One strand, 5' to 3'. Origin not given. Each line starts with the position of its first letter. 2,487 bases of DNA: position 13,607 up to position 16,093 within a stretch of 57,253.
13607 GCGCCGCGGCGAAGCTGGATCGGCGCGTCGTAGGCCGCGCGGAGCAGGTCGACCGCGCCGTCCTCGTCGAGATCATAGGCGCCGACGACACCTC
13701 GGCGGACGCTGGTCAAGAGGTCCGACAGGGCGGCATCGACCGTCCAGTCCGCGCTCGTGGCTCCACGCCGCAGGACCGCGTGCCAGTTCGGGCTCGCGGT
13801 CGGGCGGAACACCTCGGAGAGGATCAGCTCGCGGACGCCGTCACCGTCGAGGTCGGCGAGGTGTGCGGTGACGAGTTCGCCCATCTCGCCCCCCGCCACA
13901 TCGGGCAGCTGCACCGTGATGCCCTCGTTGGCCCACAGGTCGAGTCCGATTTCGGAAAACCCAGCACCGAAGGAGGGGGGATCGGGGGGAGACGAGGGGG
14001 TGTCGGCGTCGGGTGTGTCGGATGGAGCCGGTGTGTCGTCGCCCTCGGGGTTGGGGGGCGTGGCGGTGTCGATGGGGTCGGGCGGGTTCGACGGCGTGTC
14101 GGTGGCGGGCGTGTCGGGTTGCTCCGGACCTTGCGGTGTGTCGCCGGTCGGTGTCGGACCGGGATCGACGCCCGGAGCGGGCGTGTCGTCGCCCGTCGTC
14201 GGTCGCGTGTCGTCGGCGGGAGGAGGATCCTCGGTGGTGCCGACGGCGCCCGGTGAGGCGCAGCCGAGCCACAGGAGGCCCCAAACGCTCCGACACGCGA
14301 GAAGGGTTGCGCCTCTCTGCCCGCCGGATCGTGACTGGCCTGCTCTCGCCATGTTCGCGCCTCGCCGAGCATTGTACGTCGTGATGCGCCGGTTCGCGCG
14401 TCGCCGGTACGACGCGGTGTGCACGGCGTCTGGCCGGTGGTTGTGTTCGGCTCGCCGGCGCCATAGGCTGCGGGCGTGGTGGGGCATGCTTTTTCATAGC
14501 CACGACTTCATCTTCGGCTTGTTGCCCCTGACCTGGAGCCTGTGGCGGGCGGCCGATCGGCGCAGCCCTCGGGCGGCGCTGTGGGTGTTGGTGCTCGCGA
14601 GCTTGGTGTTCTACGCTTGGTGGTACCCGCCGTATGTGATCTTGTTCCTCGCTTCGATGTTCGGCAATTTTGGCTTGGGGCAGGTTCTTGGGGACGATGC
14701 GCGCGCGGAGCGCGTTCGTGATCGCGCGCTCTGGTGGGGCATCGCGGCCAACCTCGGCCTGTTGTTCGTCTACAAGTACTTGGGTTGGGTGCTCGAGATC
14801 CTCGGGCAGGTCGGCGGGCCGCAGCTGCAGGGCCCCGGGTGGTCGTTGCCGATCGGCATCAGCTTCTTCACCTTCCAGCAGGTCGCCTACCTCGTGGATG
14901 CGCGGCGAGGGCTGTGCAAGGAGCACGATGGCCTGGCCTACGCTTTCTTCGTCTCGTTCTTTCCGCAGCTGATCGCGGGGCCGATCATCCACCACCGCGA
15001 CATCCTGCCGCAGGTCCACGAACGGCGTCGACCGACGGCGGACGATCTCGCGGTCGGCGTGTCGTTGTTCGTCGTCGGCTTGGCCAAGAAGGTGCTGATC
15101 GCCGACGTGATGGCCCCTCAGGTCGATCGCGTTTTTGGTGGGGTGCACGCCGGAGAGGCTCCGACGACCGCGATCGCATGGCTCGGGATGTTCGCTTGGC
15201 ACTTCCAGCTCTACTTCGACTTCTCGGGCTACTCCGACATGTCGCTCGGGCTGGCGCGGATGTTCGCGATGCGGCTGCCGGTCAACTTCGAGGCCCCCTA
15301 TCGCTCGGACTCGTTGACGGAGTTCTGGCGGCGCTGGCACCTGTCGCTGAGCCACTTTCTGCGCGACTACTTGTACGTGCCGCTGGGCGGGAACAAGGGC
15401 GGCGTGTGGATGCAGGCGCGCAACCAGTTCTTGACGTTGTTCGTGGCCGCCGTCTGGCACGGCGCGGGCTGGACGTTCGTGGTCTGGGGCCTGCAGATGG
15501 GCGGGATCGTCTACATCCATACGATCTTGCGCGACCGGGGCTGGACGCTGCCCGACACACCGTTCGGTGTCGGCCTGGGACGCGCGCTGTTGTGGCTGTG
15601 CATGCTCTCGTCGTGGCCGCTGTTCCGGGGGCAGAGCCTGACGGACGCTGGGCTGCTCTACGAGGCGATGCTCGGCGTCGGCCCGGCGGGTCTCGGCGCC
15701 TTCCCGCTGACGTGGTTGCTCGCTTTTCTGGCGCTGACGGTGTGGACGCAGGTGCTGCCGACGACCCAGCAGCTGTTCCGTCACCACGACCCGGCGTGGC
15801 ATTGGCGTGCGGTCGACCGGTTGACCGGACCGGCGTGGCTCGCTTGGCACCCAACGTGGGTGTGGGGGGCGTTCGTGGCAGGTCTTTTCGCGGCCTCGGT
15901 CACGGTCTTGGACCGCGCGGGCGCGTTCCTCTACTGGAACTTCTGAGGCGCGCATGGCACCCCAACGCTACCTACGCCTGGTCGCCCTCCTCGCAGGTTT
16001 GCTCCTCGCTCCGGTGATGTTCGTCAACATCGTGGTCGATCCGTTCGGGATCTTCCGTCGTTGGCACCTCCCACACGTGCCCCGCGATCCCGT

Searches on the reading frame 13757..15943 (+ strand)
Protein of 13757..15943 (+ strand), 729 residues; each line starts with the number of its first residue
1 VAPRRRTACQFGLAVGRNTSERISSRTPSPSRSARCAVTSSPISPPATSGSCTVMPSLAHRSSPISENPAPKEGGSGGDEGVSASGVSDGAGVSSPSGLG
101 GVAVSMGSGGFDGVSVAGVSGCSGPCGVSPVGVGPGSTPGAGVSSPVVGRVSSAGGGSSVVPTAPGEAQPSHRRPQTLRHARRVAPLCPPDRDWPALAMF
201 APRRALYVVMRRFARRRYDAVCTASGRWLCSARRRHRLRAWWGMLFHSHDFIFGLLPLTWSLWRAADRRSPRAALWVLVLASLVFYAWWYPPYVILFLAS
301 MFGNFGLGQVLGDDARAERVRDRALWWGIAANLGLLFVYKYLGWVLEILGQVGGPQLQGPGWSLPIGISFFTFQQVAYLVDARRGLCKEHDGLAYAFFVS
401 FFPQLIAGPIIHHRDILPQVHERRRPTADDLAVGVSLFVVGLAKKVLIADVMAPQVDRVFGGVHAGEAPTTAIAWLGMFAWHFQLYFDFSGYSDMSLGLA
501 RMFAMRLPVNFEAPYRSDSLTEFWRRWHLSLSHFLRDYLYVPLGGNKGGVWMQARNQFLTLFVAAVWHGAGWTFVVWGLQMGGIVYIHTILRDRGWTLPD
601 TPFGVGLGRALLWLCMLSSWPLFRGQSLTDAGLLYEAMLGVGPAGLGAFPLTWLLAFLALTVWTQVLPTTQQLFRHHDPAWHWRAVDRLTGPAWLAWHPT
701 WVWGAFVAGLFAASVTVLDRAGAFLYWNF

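Call 48: search_protein_families(library=pfam, proteins=[window:13757-15943:+], max_evalue=0.0001)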
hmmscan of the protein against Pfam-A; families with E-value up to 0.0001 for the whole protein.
window:13757-15943:+ (729 aa): 1 family
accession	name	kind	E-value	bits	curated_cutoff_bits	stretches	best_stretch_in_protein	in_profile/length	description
PF03062.24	MBOAT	-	2.5e-29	103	27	1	384-590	73-296/337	MBOAT, membrane-bound O-acyltransferase family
